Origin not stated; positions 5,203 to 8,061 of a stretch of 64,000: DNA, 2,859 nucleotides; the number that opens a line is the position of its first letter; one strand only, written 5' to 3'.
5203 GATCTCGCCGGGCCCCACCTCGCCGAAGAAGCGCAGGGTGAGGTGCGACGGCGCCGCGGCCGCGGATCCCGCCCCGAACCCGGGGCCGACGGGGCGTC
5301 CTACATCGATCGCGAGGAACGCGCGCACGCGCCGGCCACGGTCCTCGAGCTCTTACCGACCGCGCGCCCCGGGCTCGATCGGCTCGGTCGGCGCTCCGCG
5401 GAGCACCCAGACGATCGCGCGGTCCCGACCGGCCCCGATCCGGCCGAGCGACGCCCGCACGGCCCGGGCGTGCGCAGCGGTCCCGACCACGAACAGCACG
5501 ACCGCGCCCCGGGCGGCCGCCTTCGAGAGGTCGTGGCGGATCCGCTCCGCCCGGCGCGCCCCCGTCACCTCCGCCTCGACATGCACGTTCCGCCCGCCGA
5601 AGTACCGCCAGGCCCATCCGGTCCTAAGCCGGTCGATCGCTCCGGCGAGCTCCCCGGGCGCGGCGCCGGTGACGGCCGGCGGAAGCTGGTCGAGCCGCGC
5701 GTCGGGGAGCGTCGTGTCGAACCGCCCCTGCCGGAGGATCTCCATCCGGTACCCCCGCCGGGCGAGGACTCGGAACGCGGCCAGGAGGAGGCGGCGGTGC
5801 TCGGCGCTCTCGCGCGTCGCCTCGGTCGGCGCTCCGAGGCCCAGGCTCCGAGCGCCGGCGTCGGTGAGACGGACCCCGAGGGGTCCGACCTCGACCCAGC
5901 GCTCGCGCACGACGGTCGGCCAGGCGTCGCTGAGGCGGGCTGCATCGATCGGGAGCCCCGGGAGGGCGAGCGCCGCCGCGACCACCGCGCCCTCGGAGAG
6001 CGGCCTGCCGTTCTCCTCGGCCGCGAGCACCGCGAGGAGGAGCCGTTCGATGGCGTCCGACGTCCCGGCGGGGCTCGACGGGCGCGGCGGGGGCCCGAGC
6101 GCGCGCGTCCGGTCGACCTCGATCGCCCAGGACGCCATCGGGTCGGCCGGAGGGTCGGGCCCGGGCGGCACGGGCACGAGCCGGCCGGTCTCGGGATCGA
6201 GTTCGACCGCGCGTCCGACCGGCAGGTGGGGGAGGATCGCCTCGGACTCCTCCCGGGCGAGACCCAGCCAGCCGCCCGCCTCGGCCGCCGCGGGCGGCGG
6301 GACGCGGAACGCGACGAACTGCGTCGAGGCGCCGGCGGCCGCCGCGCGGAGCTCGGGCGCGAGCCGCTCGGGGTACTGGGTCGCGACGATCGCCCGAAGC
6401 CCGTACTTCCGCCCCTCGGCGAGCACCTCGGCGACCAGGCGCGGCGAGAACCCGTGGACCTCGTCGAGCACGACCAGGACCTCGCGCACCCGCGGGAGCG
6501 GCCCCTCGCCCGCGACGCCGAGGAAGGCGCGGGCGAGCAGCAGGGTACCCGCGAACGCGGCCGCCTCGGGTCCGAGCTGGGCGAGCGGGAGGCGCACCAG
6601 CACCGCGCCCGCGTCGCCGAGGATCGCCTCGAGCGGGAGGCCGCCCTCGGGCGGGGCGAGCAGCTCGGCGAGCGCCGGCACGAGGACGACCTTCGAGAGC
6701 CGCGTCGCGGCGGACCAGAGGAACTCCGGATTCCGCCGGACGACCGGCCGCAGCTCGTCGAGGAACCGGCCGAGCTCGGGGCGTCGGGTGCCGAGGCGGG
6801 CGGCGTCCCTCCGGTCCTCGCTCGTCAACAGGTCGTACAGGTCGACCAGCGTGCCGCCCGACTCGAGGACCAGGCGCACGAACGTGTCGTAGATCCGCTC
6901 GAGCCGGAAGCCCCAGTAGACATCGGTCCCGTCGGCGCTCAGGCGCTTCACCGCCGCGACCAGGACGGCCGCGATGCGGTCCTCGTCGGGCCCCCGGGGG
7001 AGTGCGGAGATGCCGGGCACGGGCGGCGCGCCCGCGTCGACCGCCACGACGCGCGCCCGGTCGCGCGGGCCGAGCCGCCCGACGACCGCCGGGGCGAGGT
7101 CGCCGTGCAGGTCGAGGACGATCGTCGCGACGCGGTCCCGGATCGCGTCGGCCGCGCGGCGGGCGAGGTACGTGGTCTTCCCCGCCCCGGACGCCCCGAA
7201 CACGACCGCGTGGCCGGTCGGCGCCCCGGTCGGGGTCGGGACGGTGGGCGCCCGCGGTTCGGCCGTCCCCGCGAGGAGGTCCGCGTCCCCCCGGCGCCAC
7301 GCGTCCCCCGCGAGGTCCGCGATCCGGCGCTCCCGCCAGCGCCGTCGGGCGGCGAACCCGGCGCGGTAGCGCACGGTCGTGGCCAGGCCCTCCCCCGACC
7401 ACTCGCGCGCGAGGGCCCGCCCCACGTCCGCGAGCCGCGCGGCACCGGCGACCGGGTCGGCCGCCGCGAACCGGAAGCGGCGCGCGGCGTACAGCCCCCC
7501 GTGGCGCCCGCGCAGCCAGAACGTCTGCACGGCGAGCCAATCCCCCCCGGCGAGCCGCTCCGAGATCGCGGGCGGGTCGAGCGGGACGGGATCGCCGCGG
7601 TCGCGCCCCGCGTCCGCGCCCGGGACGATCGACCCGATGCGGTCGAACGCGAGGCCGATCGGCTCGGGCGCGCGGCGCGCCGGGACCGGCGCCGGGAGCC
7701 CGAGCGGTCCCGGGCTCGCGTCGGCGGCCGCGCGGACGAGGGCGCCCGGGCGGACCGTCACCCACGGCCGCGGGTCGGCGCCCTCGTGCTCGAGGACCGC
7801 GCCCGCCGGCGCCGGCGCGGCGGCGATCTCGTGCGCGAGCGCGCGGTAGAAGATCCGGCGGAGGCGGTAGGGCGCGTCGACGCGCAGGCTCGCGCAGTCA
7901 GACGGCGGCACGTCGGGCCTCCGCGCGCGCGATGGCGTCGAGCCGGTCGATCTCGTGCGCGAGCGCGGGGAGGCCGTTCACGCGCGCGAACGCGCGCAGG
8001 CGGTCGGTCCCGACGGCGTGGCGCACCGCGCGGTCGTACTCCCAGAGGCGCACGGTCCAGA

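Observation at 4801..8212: Tight three-gene cassette: small ORF, HerA/FtsK-like ATPase with wHTH and a nuclease-like C-terminus, and a 2H phosphoesterase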

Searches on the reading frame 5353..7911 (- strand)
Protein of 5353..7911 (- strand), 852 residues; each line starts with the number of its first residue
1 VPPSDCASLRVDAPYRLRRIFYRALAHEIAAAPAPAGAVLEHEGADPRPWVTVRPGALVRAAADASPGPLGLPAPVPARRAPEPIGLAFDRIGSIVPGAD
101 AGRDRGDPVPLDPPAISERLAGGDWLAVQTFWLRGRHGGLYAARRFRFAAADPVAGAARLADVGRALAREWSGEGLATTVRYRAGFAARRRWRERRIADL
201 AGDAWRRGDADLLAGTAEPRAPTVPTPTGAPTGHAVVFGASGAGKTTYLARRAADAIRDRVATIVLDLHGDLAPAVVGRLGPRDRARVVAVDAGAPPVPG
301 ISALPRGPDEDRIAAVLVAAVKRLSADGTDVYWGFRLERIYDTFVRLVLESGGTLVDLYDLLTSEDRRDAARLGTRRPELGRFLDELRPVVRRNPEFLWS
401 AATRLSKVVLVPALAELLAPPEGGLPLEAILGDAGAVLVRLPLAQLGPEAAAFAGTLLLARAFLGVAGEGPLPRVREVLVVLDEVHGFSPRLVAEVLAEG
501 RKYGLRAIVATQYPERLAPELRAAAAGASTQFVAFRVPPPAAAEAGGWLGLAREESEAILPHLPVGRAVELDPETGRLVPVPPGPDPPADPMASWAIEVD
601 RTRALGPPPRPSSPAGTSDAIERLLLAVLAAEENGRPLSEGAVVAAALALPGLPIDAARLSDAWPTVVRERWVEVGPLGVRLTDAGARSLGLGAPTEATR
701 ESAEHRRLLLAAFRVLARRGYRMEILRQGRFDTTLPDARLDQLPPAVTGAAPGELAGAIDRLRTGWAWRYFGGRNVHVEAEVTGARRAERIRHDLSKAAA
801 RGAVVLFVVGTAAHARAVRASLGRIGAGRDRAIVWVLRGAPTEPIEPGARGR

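Call 3: search_protein_families(library=pfam, proteins=[window:5353-7911:-], max_evalue=0.1)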
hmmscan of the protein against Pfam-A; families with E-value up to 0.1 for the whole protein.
window:5353-7911:- (852 aa): 5 families
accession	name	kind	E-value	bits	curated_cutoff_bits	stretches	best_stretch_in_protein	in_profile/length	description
PF10412.15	TrwB_AAD_bind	-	9.4e-06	25.2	20.5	1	222-273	5-56/387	Type IV secretion-system coupling protein DNA-binding domain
PF01935.23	DUF87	-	0.0011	19.5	23.2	1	234-275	25-67/220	Helicase HerA, central domain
PF13401.12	AAA_22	-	0.011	16.5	27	0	233-268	6-43/130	AAA domain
PF25199.1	nSTAND_NTPase5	-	0.016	15.5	34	1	233-293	43-104/145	Novel STAND NTPase 5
PF13191.12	AAA_16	-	0.065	14.2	32.6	0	227-269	20-63/167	AAA ATPase domain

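Call 4: search_protein_families(library=padloc, proteins=[window:5353-7911:-], max_evalue=1)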
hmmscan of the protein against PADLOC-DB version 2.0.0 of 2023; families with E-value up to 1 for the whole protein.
window:5353-7911:- (852 aa): 8 families
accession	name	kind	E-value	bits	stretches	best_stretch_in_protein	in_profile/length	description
PDLC04140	mad8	-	1.8e-11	42.1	1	231-524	26-244/314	mads_8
PDLC04105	HerA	-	3.1e-05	20.7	2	234-276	168-211/576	-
PDLC04103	HerA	-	0.0065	12.9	1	495-515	471-491/579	-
PDLC01055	HerA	-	0.0074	13.1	1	232-272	157-199/532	Type III coevolved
PDLC04100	HerA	-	0.03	11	0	496-521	470-496/580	-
PDLC02185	HerA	-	0.048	10.4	0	498-521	479-502/585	-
PDLC02684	DndH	-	0.07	8.5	1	479-513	1600-1637/1715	DndH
PDLC04107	HerA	-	0.089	9.8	1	234-276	171-214/306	-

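Call 5: search_protein_families(library=ncbifam, proteins=[window:5353-7911:-], max_evalue=0.1)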
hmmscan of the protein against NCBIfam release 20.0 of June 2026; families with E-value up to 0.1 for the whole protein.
window:5353-7911:- (852 aa): 5 families
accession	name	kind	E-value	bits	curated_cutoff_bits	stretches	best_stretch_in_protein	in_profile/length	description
NF053655.1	CedD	equivalog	0.00031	19.6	600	1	233-274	222-263/527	DNA-translocating ATPase CedD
TIGR03743.1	SXT_TraD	subfamily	0.00042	18.9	366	1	218-271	161-214/636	conjugative transfer system coupling protein TraD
TIGR00929.1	VirB4_CagE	subfamily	0.0021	16.4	643.1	1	231-270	436-476/792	VirB4 family type IV secretion/conjugal transfer ATPase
NF041017.1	DNA_import_CedB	equivalog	0.032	12.9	700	0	233-272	276-316/590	DNA import protein CedB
TIGR03754.1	conj_TOL_TraD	equivalog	0.062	11.8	647.55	1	220-272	168-220/643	type IV conjugative transfer system coupling protein TraD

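Call 6: search_solved_structures(query=window:5353-7911:-, max_evalue=1, show_alignments=2)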
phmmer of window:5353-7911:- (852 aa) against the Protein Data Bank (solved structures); distinct sequences matched with E-value up to 1: 2.
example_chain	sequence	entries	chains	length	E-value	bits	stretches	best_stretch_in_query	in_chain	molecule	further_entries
8wiv_A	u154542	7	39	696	0.022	16.5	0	231-279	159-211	Helicase HerA central domain-containing protein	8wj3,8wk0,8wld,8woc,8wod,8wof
8wet_A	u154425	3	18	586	0.091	14.4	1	438-522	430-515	TdpA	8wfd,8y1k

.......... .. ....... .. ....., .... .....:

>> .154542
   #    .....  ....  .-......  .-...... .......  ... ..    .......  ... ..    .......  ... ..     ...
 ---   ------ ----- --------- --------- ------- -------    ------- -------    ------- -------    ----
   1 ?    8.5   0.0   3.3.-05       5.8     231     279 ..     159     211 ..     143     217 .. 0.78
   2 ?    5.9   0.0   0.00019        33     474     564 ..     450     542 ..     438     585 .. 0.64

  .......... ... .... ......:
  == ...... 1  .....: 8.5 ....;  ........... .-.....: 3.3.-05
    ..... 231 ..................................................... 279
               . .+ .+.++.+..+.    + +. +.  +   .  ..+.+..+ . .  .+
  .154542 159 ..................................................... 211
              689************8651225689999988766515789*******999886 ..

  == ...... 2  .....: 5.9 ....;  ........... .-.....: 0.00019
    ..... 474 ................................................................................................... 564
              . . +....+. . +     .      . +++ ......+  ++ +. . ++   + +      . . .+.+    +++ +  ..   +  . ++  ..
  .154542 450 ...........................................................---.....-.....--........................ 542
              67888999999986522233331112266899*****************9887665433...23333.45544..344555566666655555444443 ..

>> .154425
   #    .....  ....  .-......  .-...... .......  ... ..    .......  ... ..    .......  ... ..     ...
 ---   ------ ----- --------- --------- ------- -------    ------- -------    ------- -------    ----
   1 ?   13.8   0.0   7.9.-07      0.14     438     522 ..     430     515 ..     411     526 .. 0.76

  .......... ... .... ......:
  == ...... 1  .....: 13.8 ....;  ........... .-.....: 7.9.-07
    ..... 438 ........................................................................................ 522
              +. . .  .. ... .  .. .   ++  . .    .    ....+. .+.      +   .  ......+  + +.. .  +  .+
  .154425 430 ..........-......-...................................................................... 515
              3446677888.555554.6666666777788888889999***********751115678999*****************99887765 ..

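Call 7: find_homologous_proteins(query=window:5353-7911:-)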
Query window:5353-7911:- (852 aa): 300 proteins with E <= 0.001 among 8000 candidates; the best 120 are listed.
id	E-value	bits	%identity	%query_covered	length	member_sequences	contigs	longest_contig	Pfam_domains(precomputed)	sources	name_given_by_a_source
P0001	0.0e+0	1816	100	100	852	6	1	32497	-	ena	-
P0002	0.0e+0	1237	73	98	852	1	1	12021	-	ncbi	-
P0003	0.0e+0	1099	67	98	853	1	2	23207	-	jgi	jgi:hypothetical protein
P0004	0.0e+0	1083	66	98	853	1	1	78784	-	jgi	jgi:hypothetical protein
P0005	0.0e+0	1048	64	100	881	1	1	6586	PF13191.13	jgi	jgi:hypothetical protein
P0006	0.0e+0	1047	63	100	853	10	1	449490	-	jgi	jgi:hypothetical protein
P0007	0.0e+0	1043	64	100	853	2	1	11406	-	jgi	jgi:hypothetical protein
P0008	0.0e+0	1043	63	100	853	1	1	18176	-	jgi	jgi:hypothetical protein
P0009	1.5e-296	1005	67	91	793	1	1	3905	-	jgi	jgi:hypothetical protein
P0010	1.8e-283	961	62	98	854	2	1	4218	PF10412.16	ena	-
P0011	6.9e-282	956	61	98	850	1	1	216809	PF10412.16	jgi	jgi:hypothetical protein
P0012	7.8e-278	943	59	99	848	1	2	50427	PF10412.16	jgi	jgi:hypothetical protein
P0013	7.0e-273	926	60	98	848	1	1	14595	PF10412.16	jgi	jgi:hypothetical protein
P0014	1.8e-272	925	59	98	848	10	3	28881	PF10412.16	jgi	jgi:hypothetical protein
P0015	3.3e-269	914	58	98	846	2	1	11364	PF10412.16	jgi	jgi:hypothetical protein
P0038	5.4e-245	834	60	85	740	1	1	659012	PF10412.16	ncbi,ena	-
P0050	1.0e-231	790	52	99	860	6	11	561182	-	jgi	-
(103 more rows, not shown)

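Call 10: find_encoding_contigs(protein=P0006, flank=6000, max_places=2)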
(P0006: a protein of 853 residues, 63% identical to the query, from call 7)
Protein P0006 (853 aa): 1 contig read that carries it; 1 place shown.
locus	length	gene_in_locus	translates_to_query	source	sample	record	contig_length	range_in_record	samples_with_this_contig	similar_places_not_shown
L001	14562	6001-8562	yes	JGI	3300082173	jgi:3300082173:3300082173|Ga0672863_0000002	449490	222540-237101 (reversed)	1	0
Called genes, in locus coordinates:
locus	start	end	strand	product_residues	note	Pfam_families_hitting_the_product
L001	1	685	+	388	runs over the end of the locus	PF01266:DAO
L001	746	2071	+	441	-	PF13660:DUF4147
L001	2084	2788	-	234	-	PF00702:Hydrolase, PF12710:HAD (weak), PF13419:HAD_2, PF13242:Hydrolase_like (weak)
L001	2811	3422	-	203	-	-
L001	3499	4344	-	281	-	-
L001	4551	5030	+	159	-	PF01638:HxlR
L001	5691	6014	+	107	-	-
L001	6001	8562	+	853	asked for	-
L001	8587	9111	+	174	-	PF02834:LigT_PEase, PF13563:2_5_RNA_ligase2, PF02834:LigT_PEase (weak)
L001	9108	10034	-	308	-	PF00730:HhH-GPD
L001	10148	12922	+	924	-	-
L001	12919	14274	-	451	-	PF00464:SHMT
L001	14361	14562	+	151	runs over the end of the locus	PF13279:4HBT_2, PF03061:4HBT (weak)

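Call 11: find_encoding_contigs(protein=P0050, flank=6000, max_places=2)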
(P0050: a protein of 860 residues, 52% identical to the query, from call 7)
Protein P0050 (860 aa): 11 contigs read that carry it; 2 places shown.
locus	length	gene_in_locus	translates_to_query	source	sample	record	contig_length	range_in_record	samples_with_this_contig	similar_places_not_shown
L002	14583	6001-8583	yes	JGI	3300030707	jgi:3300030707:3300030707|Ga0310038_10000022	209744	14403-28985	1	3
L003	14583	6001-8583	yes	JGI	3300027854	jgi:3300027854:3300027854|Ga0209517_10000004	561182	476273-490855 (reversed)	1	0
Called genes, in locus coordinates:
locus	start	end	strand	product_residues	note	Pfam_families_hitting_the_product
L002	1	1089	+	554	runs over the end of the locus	PF13510:Fer2_4, PF07992:Pyr_redox_2 (weak), PF17806:SO_alpha_A3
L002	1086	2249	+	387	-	PF01266:DAO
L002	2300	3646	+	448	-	PF13660:DUF4147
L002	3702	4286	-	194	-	-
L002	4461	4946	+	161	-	PF01638:HxlR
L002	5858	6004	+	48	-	-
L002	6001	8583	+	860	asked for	-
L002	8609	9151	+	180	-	PF02834:LigT_PEase, PF13563:2_5_RNA_ligase2, PF02834:LigT_PEase (weak)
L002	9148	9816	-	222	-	PF00730:HhH-GPD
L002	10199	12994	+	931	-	-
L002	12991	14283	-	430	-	PF00464:SHMT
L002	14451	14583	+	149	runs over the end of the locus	PF13279:4HBT_2, PF03061:4HBT (weak)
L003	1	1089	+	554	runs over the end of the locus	PF13510:Fer2_4, PF07992:Pyr_redox_2 (weak), PF17806:SO_alpha_A3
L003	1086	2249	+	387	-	PF01266:DAO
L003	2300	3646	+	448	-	PF13660:DUF4147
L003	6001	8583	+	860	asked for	-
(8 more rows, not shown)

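Call 12: find_encoding_contigs(protein=P0038, flank=6000, max_places=2)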
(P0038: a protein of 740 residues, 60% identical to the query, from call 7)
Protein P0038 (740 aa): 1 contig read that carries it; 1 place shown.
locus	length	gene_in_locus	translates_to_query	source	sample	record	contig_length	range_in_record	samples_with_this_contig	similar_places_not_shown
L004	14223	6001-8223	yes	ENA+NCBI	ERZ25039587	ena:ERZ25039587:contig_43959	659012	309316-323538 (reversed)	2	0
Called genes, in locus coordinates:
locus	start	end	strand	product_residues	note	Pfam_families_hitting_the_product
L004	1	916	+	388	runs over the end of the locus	PF01266:DAO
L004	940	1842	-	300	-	-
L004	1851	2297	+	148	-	-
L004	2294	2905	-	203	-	-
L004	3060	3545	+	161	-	PF01638:HxlR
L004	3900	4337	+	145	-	PF01909:NTP_transf_2, PF18765:Polbeta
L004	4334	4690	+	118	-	PF01934:HepT-like (weak)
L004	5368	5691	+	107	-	-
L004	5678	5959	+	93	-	-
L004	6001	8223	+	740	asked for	PF10412:TrwB_AAD_bind (faint)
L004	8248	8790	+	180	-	PF13563:2_5_RNA_ligase2, PF02834:LigT_PEase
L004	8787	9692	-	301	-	PF00730:HhH-GPD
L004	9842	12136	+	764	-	-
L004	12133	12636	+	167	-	-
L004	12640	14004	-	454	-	PF00464:SHMT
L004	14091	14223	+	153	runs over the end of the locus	PF13279:4HBT_2, PF03061:4HBT (weak)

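Call 17: find_related_loci(query=A1, collection=genome_contigs, flank=7000)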
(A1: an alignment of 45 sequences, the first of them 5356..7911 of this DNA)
Query A1 (852 aa) in genome_contigs; peptide patterns used: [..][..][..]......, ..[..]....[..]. (x = any residue, [..] = any of these).
143 stretches matched a pattern; 112 encode a relative of the query (tblastn E <= 1e-3); the best 80 are kept; 80 distinct loci.
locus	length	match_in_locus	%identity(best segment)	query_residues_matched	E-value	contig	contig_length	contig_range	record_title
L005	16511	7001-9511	58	4-837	0e+0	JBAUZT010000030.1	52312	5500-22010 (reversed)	MAG: Thermoplasmata archaeon isolate MFD09265_ilm_asm_bin59 k127_358434, whole genome shotgun sequence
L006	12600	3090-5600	58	4-837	0e+0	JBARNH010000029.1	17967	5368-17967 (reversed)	MAG: Thermoplasmata archaeon isolate MFD06118_ilm_asm_bin36 k127_386870, whole genome shotgun sequence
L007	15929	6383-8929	57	5-851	0e+0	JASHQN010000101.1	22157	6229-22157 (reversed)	MAG: Thermoplasmata archaeon isolate JOPF076 JOPF_N04C_contig_145649, whole genome shotgun sequence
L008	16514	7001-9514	57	3-837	0e+0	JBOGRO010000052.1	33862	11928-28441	MAG: Thermoplasmata archaeon isolate TC-S_metawrap_bin.78 k127_4024683, whole genome shotgun sequence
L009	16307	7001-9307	59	77-837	0e+0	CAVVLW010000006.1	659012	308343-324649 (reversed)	MAG: uncultured Thermoplasmata archaeon isolate MFD09222.bin.2.31 genome assembly, contig: contig_43959, whole genome sh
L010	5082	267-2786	55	4-837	0e+0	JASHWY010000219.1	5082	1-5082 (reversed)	MAG: Thermoplasmata archaeon isolate JOPF243 JOPF_A10C_contig_296446, whole genome shotgun sequence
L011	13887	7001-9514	54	5-838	0e+0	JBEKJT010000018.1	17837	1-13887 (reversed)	MAG: Thermoplasmata archaeon isolate SPRUCE 32 SPRUCE_32_18, whole genome shotgun sequence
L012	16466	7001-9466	56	21-837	0e+0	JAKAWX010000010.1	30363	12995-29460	MAG: Thermoplasmata archaeon isolate YP4.bin89 NODE_2055_length_30363_cov_4.581889, whole genome shotgun sequence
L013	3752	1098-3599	52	8-838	0e+0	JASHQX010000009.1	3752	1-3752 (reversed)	MAG: Thermoplasmata archaeon isolate JOPF086 JOPF_NEAR_contig_70636, whole genome shotgun sequence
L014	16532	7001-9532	53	1-838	0e+0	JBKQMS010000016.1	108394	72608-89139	MAG: Thermoplasmata archaeon isolate LABRr1A1B1C__bin_68 LABRr1A1B1C_000000069652, whole genome shotgun sequence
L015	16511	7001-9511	53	1-838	0e+0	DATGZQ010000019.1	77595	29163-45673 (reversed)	MAG TPA_asm: Thermoplasmata archaeon isolate SMAG_U10668 k141_477987, whole genome shotgun sequence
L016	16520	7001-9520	52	5-838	0e+0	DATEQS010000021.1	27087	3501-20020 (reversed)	MAG TPA_asm: Thermoplasmata archaeon isolate SMAG_U9053 k141_1486209, whole genome shotgun sequence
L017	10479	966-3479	53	4-837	0e+0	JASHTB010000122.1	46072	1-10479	MAG: Thermoplasmata archaeon isolate JOPF142 JOPF_A102_contig_136408, whole genome shotgun sequence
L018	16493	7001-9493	54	17-841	0e+0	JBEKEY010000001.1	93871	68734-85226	MAG: Thermoplasmata archaeon isolate SPRUCE 217 SPRUCE_217_1, whole genome shotgun sequence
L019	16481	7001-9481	54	18-838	0e+0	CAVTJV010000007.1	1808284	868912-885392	MAG: uncultured Thermoplasmata archaeon isolate MFD05580.bin.2.18 genome assembly, contig: contig_5847, whole genome sho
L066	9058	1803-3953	48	107-837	8e-153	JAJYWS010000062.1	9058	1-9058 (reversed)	MAG: Thermoplasmata archaeon isolate FK3.bin132 NODE_15292_length_9058_cov_18.006382, whole genome shotgun sequence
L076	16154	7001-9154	45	128-840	8e-140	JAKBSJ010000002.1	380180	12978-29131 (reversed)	MAG: Thermoplasmata archaeon isolate YP1.bin82 NODE_26_length_380180_cov_20.421889, whole genome shotgun sequence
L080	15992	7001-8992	46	174-837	3e-135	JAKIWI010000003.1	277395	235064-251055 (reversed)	MAG: Thermoplasmata archaeon isolate AcS5-58 NODE_30_length_277395_cov_33.446019, whole genome shotgun sequence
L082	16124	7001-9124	46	129-837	1e-134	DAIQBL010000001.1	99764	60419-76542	MAG TPA_asm: Thermoplasmatota archaeon isolate CTOTU28672 NODE_67_length_99764_cov_8.850475, whole genome shotgun sequen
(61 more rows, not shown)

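Call 36: search_solved_structures(query=A1, max_evalue=1, show_alignments=0)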
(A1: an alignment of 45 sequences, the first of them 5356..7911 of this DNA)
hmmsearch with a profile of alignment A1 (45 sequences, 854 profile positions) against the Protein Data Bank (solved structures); distinct sequences matched with E-value up to 1: 11.
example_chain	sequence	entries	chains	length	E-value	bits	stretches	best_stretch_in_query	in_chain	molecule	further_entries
8wiv_A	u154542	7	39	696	0.001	20.4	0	228-276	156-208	Helicase HerA central domain-containing protein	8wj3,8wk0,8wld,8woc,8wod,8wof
9x1l_A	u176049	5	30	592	0.0022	19.4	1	475-524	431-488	DNA helicase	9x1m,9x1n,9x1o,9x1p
1gl6_A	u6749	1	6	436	0.0029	19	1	217-272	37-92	ATPASE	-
1e9r_A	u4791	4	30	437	0.0029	19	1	217-272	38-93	CONJUGAL TRANSFER PROTEIN TRWB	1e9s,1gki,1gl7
2px0_A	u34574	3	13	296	0.02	16.2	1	227-262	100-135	Flagellar biosynthesis protein flhF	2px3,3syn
6c2u_A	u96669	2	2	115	0.023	16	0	236-260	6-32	phosphate-loop protein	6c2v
11kk_A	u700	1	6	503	0.037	15.3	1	229-274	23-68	HerA like helicase YjgR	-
6sz9_A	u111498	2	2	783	0.052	14.8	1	230-271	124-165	IcmO (DotL)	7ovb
8j4u_M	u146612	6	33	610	0.16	13.2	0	226-275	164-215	Nucleoside triphosphate hydrolase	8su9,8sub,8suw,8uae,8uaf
8xau_A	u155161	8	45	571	0.25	12.6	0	469-538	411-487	ATP-binding protein | HerA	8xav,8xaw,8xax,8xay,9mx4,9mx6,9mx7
8wet_A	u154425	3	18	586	0.64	11.2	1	472-523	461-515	TdpA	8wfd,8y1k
